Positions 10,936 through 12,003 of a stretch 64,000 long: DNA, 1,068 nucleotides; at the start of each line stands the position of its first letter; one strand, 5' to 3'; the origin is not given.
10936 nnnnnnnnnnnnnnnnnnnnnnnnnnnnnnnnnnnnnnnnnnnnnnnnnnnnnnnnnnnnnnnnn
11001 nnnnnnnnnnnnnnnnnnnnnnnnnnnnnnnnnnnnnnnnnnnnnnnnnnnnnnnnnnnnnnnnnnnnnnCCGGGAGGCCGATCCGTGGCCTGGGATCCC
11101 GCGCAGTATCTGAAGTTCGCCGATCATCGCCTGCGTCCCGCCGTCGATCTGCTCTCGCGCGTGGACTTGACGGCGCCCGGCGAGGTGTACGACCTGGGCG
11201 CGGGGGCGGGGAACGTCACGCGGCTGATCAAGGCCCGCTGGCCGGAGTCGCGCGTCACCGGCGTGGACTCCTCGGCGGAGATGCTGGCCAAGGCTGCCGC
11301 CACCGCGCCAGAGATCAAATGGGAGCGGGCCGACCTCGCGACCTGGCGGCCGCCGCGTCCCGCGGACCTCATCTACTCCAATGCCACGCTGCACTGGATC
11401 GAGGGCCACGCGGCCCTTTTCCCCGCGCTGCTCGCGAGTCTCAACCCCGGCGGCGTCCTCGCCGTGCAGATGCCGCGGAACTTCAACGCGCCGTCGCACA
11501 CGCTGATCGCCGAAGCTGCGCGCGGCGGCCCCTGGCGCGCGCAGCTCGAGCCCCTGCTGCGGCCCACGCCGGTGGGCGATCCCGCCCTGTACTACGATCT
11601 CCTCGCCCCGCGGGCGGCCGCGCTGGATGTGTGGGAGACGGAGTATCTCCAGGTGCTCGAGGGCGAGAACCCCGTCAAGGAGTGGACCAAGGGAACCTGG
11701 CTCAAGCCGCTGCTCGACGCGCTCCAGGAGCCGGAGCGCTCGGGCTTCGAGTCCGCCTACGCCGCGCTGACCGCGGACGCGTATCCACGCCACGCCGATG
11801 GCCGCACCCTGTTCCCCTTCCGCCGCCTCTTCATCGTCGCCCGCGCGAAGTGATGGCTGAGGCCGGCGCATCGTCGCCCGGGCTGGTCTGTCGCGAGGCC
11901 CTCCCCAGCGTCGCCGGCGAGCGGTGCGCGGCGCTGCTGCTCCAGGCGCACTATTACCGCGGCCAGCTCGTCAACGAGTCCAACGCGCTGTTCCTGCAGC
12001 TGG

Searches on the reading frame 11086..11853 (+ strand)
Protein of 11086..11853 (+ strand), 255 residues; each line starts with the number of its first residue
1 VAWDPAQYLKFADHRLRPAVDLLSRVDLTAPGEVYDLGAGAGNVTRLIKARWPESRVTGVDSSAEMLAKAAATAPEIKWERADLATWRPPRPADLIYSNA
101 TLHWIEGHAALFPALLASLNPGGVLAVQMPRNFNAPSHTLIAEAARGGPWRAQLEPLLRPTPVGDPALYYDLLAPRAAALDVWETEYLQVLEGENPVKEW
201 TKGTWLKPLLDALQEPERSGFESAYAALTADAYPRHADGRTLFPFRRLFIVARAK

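Call 38: search_protein_families(library=pfam, proteins=[window:11086-11853:+], max_evalue=0.001)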
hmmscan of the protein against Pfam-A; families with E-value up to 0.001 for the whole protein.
window:11086-11853:+ (255 aa): 6 families
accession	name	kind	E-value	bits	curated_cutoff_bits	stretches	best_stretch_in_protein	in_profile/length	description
PF13649.12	Methyltransf_25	-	4.7e-15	56.5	27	1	34-123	1-97/97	Methyltransferase domain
PF13489.12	Methyltransf_23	-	5.8e-15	55.8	27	1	8-142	1-124/164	Methyltransferase domain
PF08242.18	Methyltransf_12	-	4.6e-13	50.2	30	1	36-125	2-98/98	Methyltransferase domain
PF08241.18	Methyltransf_11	-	3.2e-11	44.2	21.2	1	36-126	2-94/95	Methyltransferase domain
PF13847.12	Methyltransf_31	-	4.4e-07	30.1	27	1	33-131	6-113/145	Methyltransferase domain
PF05175.20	MTS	-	1.2e-05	25.4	23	1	22-127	23-138/170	Methyltransferase small domain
